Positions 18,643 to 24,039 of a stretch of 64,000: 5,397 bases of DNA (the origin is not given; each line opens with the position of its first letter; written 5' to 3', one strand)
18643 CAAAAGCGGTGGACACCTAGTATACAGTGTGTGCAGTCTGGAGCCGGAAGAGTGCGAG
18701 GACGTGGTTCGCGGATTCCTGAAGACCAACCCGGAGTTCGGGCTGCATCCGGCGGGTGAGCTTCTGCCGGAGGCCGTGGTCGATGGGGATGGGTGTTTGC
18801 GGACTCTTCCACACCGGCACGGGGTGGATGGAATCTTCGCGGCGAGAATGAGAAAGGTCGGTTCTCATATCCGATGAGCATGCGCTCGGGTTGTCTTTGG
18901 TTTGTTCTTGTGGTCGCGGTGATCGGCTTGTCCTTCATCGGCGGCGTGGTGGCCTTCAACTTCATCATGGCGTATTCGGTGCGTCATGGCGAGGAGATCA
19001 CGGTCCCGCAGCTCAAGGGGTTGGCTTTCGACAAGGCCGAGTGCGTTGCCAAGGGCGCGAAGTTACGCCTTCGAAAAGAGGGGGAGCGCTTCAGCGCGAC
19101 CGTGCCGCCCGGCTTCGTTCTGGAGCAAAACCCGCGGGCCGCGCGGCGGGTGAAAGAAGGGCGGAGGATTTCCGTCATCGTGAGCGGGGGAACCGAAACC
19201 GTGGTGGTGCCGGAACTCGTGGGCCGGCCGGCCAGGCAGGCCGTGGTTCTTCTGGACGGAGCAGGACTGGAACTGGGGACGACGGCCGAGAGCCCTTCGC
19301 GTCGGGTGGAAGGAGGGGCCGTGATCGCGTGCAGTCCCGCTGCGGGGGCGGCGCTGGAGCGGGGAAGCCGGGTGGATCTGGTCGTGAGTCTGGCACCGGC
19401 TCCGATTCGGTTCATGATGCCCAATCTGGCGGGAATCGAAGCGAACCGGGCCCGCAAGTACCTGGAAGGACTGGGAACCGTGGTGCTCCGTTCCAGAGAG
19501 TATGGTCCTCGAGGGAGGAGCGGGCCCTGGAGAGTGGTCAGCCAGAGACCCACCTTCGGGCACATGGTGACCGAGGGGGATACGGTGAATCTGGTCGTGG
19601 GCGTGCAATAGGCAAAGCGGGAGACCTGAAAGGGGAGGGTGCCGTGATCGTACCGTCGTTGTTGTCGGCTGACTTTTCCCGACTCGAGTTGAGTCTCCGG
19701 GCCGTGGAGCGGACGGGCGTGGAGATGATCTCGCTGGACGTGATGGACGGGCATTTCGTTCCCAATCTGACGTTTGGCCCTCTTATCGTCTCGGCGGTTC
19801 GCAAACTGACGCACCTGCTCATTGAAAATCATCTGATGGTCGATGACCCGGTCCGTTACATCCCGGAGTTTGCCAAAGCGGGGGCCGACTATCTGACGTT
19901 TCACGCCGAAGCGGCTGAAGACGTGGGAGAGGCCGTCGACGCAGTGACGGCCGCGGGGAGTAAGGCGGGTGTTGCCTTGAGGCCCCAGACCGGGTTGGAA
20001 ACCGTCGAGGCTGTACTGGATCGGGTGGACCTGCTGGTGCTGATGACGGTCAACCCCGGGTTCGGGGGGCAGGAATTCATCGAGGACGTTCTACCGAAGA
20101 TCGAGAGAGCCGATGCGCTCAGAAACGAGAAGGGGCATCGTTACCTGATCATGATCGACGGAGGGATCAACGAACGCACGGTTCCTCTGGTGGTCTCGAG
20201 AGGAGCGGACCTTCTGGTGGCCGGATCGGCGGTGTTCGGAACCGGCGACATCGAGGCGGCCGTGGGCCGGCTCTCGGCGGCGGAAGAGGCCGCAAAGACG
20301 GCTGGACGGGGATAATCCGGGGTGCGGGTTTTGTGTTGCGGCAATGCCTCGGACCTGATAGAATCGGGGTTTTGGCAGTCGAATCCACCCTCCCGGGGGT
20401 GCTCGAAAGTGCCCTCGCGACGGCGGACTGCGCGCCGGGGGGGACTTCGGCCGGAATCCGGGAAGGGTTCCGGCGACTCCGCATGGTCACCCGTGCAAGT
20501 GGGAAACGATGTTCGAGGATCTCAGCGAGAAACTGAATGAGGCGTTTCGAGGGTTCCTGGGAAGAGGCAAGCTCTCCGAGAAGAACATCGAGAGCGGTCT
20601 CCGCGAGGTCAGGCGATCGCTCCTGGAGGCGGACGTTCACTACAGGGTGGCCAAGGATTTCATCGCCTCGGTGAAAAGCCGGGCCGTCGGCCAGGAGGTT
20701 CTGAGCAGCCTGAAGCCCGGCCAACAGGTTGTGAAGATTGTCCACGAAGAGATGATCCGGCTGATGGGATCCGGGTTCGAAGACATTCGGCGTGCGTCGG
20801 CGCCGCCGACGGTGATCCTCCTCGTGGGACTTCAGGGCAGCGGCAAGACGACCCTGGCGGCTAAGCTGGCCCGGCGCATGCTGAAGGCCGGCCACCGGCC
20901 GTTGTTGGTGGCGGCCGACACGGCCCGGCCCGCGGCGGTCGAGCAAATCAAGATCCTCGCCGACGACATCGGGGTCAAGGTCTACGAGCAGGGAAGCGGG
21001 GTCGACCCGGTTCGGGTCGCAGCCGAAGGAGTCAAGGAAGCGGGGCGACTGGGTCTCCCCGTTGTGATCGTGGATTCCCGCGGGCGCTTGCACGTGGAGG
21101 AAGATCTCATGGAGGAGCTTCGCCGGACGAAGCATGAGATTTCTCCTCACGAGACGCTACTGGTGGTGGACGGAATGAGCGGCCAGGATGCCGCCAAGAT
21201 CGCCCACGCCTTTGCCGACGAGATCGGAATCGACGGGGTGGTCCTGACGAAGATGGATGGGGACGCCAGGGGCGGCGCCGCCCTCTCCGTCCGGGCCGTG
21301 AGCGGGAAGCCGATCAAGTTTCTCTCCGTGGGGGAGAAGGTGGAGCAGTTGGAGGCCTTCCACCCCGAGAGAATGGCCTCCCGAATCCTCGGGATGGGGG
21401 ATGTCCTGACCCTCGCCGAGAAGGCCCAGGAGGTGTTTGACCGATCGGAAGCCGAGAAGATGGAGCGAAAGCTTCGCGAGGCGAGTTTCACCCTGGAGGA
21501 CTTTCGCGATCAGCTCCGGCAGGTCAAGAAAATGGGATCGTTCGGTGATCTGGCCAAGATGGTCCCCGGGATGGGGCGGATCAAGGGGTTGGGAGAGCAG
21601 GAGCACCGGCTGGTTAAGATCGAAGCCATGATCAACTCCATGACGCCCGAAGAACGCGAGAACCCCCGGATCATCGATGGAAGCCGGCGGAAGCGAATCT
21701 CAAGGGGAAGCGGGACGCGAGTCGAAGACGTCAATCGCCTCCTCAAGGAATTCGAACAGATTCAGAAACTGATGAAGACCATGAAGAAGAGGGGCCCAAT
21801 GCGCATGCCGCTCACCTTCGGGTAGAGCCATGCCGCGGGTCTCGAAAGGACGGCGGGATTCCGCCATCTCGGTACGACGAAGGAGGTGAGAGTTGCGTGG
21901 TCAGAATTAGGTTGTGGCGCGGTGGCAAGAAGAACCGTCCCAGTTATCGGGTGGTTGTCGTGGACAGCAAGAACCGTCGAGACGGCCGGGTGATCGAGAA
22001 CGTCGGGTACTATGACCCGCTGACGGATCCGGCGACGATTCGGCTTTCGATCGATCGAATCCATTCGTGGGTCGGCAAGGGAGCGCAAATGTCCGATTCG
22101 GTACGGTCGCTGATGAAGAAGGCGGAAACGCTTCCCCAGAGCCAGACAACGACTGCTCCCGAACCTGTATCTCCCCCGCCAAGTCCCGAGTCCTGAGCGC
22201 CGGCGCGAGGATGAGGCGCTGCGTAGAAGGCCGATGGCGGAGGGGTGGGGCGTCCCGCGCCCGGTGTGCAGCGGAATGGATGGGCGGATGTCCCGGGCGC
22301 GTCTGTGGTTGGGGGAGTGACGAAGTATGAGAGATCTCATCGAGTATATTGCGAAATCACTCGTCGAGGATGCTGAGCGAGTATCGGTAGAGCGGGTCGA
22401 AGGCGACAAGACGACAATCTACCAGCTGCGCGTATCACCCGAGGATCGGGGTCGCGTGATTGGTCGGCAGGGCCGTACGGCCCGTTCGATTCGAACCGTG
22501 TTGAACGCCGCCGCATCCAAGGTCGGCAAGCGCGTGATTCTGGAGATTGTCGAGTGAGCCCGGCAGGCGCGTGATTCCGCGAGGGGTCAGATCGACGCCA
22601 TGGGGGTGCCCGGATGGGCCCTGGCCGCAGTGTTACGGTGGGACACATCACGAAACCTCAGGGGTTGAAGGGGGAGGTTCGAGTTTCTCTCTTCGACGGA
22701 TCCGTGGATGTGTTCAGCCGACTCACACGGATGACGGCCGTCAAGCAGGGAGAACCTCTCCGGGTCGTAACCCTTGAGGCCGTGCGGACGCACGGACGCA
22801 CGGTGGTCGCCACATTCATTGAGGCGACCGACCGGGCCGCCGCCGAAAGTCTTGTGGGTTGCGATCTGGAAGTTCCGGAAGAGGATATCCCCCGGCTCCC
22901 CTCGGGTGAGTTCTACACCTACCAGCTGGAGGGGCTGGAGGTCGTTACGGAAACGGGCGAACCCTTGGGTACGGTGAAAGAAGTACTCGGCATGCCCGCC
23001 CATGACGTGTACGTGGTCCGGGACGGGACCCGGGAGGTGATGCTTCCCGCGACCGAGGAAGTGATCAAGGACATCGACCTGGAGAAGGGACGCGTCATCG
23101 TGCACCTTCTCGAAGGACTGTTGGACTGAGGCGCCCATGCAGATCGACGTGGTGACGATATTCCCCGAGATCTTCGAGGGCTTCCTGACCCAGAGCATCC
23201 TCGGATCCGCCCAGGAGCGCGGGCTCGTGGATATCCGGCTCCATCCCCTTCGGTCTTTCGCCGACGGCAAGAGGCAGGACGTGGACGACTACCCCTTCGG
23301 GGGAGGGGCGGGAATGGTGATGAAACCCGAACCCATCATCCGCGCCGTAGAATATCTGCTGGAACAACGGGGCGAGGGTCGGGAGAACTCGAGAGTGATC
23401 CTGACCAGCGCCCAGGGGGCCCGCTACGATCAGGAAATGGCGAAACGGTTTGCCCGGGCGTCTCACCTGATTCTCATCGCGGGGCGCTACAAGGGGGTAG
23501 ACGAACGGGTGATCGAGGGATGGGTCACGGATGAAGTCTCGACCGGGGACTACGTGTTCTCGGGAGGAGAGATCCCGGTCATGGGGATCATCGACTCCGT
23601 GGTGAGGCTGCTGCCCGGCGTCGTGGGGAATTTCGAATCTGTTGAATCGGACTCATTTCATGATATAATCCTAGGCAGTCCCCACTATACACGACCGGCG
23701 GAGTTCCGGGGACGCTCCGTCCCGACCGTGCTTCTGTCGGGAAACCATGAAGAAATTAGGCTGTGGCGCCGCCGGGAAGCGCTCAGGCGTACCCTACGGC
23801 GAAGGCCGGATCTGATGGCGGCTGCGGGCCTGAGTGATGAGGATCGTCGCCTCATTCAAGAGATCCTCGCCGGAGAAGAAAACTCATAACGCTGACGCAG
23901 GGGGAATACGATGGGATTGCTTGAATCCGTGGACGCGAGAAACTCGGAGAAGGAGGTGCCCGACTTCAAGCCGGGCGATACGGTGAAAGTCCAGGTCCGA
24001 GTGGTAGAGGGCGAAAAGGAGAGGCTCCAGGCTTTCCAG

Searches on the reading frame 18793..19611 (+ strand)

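Call 75: search_protein_families(library=pfam, proteins=[window:18793-19611:+], max_evalue=0.00001)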
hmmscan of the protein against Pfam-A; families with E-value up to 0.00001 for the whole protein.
window:18793-19611:+ (272 aa): 1 family
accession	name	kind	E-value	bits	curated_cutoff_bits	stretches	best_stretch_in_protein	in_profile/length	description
PF03793.24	PASTA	-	3.8e-34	116.9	23.2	2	137-199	1-63/64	PASTA domain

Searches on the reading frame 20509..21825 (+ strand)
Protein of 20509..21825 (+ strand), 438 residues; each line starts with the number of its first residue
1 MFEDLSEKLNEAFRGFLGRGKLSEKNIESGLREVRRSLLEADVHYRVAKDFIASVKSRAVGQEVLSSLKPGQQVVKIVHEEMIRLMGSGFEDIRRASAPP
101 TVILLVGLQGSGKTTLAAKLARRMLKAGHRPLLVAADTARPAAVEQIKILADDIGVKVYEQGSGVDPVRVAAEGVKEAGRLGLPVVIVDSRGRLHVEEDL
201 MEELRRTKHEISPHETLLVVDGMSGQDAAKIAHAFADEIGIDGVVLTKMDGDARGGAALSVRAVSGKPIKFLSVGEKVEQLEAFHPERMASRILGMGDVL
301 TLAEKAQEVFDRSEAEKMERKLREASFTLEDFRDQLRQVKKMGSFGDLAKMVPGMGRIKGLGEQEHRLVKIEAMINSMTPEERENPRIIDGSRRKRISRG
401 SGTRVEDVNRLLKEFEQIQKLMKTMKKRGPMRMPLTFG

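Call 75: search_protein_families(library=pfam, proteins=[window:20509-21825:+], max_evalue=0.00001)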
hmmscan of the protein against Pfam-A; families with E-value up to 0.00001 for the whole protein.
window:20509-21825:+ (438 aa): 5 families
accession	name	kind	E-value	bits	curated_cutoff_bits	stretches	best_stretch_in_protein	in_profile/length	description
PF00448.28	SRP54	-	1.2e-70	237.6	22.7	1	100-295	1-196/196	SRP54-type protein, GTPase domain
PF02978.25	SRP_SPB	-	2.2e-35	121.4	27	1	326-422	1-91/91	Signal peptide binding domain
PF02881.24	SRP54_N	-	2e-22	79.6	22.4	1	5-82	1-75/75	SRP54-type protein, helical bundle domain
PF01656.29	CbiA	-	4.7e-06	27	25.4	0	110-254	9-88/125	CobQ/CobB/MinD/ParA nucleotide binding domain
PF13191.12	AAA_16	-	6.9e-06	27.1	32.6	0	94-229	20-147/167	AAA ATPase domain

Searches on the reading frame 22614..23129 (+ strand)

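Call 76: search_protein_families(library=pfam, proteins=[window:22614-23129:+], max_evalue=0.00001)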
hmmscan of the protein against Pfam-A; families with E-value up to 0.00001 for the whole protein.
window:22614-23129:+ (171 aa): 3 families
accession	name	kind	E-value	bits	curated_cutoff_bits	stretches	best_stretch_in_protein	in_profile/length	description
PF01782.24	RimM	-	2.2e-17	63.5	23.5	1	8-91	1-84/84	RimM N-terminal domain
PF24986.1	PRC_RimM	-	3.7e-15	55.8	27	1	104-169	3-69/69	RimM PRC barrel domain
PF05239.21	PRC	-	3.8e-11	43.3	21.2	1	98-169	2-77/78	PRC-barrel domain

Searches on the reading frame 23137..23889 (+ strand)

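Call 75: search_protein_families(library=pfam, proteins=[window:23137-23889:+], max_evalue=0.00001)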
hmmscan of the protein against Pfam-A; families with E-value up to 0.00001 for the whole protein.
window:23137-23889:+ (250 aa): 1 family
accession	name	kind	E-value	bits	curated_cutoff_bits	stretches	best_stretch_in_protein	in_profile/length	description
PF01746.26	tRNA_m1G_MT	-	6.3e-56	189.6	27.3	1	23-224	2-195/195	tRNA (Guanine-1)-methyltransferase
